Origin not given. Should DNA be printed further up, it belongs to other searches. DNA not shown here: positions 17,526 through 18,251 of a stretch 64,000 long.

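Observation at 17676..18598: Translationally coupled small 2-3 TM protein + ThsB-like TIR (DUF1863) protein: candidate minimal Thoeris-like or novel TIR-membrane effector defence pair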

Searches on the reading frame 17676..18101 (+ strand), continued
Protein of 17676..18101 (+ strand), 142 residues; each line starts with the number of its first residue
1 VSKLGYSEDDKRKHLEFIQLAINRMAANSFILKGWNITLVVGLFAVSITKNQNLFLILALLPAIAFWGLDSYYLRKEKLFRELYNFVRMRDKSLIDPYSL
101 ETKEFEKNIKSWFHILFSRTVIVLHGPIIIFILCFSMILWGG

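Call 50: search_protein_families(library=pfam, proteins=[P0002, P0026, P0028, P0063, P0077, P0098, P0100, P0112, P0115, P0117], max_evalue=1)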
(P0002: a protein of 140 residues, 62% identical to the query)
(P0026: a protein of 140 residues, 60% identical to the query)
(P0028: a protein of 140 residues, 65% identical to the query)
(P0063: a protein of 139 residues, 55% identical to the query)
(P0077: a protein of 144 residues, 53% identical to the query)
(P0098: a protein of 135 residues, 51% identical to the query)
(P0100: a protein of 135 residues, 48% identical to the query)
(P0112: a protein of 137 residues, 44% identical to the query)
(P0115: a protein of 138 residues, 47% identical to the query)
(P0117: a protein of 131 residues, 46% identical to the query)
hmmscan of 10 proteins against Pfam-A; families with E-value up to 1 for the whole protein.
P0002 (140 aa): 0 families

P0026 (140 aa): 1 family
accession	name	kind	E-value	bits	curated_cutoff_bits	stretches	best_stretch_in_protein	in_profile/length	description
PF05814.16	Ac76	-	0.53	10.8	22.5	1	36-90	10-66/83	Orf76 (Ac76)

P0028 (140 aa): 2 families
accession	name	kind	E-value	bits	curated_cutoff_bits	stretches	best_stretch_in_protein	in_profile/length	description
PF11683.13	DUF3278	-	0.091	13.3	26.6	1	14-74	25-87/130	Protein of unknown function (DUF3278)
PF10028.14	DUF2270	-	0.16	12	25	1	32-100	24-90/184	Predicted integral membrane protein (DUF2270)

P0063 (139 aa): 1 family
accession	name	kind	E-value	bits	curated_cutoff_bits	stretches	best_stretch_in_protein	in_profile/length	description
PF11683.13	DUF3278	-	0.3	11.6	26.6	1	16-75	24-85/130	Protein of unknown function (DUF3278)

P0077 (144 aa): 0 families

P0098 (135 aa): 0 families

P0100 (135 aa): 3 families
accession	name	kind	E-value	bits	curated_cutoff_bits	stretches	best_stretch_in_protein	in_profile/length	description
PF10028.14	DUF2270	-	0.00081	19.5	25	1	27-97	23-92/184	Predicted integral membrane protein (DUF2270)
PF11683.13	DUF3278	-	0.017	15.6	26.6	1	15-74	30-91/130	Protein of unknown function (DUF3278)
PF14322.12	SusD-like_3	-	0.15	12.7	27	1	70-120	75-123/191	Starch-binding associating with outer membrane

P0112 (137 aa): 1 family
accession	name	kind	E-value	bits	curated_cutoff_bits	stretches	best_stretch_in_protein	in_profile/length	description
PF01452.22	Rota_NSP4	-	0.035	14.1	27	1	66-96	120-150/173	Rotavirus non structural protein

P0115 (138 aa): 0 families

P0117 (131 aa): 1 family
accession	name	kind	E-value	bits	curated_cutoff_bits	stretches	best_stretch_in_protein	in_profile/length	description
PF11280.13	DUF3081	-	0.16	12.2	25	1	72-99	5-32/77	Protein of unknown function (DUF3081)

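Call 71: search_protein_representatives(alignment_id=A1)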
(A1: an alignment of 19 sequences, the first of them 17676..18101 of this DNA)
Query: 19 sequences, 135 profile positions. Proteins with E-value up to 0.001 (for the whole library): 5606; up to 1e-10: 4183; up to 1e-30: 868. The best 150 are listed.
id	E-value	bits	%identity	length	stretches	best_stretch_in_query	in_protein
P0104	4.1e-53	195.2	-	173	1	4-134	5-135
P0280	9.2e-50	184.3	-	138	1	3-132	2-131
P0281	2.1e-48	179.9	-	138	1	5-134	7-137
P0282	7.7e-48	178.1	-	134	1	4-133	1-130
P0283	1.6e-47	177.1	-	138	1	3-134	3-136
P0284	2.4e-47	176.5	-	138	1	3-134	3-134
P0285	2.9e-47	176.2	-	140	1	5-132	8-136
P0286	3.1e-47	176.1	-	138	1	5-133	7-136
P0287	6.3e-47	175.1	-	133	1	4-133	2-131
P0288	9.5e-47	174.5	-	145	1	6-133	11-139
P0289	1.2e-46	174.3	-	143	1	4-134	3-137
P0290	1.2e-46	174.3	-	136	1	3-134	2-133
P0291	1.3e-46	174.1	-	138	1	4-134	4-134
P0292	1.3e-46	174.1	-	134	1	1-132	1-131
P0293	1.4e-46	174.0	-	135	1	6-131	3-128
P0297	8.2e-46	171.5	-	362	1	3-133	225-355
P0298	1.7e-45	170.5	-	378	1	3-132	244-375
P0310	1.6e-44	167.3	-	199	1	5-134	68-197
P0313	2.6e-44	166.7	-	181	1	5-133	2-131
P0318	6.2e-44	165.4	-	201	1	1-133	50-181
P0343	2.3e-42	160.4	-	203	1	3-133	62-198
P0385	2.0e-40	154.1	-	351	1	4-133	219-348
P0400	5.4e-40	152.7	-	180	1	4-133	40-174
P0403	7.8e-40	152.2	-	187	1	4-134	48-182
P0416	1.5e-39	151.3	-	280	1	5-134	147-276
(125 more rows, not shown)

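Call 72: search_protein_families(library=pfam, proteins=[P0297, P0298, P0385, P0416, P0310, P0318, P0343, P0403, P0400, P0313], max_evalue=0.1)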
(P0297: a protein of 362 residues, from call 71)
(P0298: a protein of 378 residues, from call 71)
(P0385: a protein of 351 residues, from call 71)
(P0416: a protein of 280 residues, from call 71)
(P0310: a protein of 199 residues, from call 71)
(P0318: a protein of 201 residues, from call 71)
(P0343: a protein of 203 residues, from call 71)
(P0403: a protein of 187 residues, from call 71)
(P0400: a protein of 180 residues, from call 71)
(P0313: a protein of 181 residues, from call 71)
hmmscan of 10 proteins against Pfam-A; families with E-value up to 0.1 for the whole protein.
P0297 (362 aa): 0 families

P0298 (378 aa): 3 families
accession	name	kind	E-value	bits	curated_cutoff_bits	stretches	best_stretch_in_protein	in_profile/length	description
PF18163.6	LD_cluster2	-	1.7e-15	57.7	25.3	1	10-198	2-199/264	SLOG cluster2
PF18180.6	LD_cluster3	-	0.00038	20.6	25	1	35-75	9-48/170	SLOG cluster3 family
PF18185.7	STALD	-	0.011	15.6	24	1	128-236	94-207/211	Sir2- and TIR-associating SLOG family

P0385 (351 aa): 2 families
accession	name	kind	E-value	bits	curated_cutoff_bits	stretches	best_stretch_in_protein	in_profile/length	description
PF24838.2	8xMP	-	1.6e-27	96.4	30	1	20-157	2-134/136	Octameric membrane protein family (8xMP)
PF25360.1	TPR_ATM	-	0.083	12.7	27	0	228-290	81-144/200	ATM-like, TPR repeats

P0416 (280 aa): 0 families

P0310 (199 aa): 0 families

P0318 (201 aa): 0 families

P0343 (203 aa): 0 families

P0403 (187 aa): 1 family
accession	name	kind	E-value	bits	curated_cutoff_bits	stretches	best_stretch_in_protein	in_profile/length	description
PF16963.10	PelD_GGDEF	-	0.029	14.7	27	1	91-126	59-94/125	PelD GGDEF domain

P0400 (180 aa): 0 families

P0313 (181 aa): 1 family
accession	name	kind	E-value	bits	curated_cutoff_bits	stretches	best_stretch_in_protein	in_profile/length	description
PF13727.12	CoA_binding_3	-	0.0049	17.3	25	0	27-58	24-55/175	CoA-binding domain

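Call 81: find_encoding_contigs(protein=P0060, flank=5000, max_places=2)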
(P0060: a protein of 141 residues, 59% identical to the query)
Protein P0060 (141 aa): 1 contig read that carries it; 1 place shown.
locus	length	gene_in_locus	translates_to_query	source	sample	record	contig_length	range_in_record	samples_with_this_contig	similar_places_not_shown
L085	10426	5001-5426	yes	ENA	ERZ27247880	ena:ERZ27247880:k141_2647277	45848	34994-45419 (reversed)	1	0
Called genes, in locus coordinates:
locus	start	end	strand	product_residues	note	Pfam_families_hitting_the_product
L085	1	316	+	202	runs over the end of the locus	-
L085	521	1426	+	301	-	-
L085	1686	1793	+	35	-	-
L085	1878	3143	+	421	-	PF05124:S_layer_C (faint)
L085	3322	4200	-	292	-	-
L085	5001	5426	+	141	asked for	-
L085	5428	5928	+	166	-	PF08937:ThsB_TIR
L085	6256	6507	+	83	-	-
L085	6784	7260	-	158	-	PF04472:SepF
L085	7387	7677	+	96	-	PF01157:Ribosomal_L21e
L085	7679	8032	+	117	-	PF03874:RNA_pol_Rpb4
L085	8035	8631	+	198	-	PF04919:DUF655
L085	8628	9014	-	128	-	-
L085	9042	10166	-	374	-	PF00009:GTP_EFTU, PF03144:GTP_EFTU_D2 (weak), PF09173:eIF2_C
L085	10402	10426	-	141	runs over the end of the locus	PF01092:Ribosomal_S6e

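Call 85: search_protein_families(library=padloc, alignment_id=A2, max_evalue=0.00001)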
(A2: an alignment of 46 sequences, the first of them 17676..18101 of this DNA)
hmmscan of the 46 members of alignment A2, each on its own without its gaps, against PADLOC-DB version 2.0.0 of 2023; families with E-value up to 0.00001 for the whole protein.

A. member 1, window:17676-18101:+ (142 aa): 4 families
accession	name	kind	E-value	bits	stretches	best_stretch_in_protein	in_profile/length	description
PDLC04686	PDC-M50A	-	4.9e-44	147.8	1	9-138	3-131/134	-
PDLC04685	PDC-M50A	-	8.6e-33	111.4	1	9-137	3-127/130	-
PDLC04684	PDC-M50A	-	2.8e-21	74.6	1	15-139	18-140/159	-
PDLC04687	PDC-M50A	-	6.4e-21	72.9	1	11-136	12-137/144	-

B. families by the number of members that match (of 46 scanned): 15 families
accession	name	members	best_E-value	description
PDLC04134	mad2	2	1.8e-08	mads_2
PDLC00431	ThsB1|ThsB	1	5.1e-65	TIR-like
PDLC04688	PDC-M50B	1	6.5e-59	-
PDLC00433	ThsB1|ThsB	1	1.7e-47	TIR-like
PDLC04686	PDC-M50A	1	4.9e-44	-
PDLC04685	PDC-M50A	1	8.6e-33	-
PDLC04684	PDC-M50A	1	2.8e-21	-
PDLC04687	PDC-M50A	1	6.4e-21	-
PDLC02903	pVip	1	6.9e-11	Viperins not associated with kinases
PDLC02904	pVip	1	8.3e-08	Viperins associated with kinases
PDLC03841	LeoBC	1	3.2e-07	-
PDLC00418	ThsB1|ThsB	1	3.7e-07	TIR-like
PDLC00438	ThsB1|ThsB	1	4.8e-07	TIR-like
PDLC02905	pVip-kinase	1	2.4e-06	Viperin-kinase fusion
PDLC03839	LeoA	1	2.4e-06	-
